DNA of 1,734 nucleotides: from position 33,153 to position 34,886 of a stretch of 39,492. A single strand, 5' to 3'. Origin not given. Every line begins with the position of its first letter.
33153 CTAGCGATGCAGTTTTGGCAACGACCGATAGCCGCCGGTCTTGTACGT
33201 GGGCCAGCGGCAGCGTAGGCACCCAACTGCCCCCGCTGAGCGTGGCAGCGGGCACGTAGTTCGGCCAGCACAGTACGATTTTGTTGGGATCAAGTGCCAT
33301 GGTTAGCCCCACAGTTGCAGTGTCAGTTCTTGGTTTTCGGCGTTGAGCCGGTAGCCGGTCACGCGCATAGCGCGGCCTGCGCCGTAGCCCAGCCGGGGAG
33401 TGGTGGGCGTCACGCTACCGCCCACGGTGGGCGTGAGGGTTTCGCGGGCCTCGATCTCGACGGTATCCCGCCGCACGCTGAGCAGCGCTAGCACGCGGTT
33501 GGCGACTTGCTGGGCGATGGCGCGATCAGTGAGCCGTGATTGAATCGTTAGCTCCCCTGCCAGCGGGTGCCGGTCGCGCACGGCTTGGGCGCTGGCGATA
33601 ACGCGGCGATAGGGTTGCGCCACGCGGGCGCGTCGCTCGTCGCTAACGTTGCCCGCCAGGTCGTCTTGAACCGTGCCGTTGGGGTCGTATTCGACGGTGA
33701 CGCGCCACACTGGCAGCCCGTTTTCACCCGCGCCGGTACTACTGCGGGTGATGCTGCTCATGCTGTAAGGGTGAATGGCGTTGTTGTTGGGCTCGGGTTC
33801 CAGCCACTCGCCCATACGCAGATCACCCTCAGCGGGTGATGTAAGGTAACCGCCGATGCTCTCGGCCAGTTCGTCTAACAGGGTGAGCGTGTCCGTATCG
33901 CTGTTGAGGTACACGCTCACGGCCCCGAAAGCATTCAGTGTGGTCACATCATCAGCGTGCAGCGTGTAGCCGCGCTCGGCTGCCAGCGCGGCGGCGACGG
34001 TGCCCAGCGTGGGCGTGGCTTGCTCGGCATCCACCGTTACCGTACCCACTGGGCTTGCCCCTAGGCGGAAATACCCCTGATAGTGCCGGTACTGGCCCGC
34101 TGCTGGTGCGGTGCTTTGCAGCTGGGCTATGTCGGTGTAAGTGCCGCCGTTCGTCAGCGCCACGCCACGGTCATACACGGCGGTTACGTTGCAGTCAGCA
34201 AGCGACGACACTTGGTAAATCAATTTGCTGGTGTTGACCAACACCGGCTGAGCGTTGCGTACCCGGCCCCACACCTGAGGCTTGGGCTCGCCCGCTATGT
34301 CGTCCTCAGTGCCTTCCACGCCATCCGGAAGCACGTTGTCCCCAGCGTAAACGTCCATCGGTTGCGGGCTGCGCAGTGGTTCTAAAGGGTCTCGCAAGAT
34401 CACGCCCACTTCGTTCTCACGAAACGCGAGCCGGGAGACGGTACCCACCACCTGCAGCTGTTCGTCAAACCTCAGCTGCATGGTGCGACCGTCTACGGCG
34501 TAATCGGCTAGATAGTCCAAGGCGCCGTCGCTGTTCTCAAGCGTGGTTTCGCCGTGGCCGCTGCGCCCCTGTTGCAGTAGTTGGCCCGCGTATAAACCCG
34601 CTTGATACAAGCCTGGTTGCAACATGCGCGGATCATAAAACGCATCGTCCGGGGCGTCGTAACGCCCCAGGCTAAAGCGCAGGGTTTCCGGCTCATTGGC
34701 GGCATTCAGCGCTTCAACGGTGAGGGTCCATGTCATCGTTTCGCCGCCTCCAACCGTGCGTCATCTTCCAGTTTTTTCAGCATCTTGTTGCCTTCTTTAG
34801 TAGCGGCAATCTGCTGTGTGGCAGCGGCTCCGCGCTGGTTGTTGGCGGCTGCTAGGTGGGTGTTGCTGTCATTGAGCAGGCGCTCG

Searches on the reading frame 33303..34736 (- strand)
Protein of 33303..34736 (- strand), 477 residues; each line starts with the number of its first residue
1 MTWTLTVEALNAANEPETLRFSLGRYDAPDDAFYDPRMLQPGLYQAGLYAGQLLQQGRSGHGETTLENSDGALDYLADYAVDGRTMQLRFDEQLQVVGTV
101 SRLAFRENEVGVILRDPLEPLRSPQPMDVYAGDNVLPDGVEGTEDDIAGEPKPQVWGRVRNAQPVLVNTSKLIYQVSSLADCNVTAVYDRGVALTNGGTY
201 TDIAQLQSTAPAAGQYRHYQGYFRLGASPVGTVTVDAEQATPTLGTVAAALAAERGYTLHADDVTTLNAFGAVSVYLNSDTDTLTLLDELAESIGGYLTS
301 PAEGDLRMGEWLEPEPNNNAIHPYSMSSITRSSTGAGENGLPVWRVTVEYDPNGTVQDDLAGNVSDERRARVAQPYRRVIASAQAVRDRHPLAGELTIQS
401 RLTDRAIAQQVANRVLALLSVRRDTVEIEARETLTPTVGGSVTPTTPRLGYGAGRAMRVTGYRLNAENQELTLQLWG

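Call 81: search_protein_families(library=phrogs, proteins=[window:33303-34736:-], max_evalue=0.00001)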
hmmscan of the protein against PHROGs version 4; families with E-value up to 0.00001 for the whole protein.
window:33303-34736:- (477 aa): 1 family
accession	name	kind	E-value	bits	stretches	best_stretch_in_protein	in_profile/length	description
phrog_8917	-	unknown function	4.8e-70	237.7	1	1-477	87-609/613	-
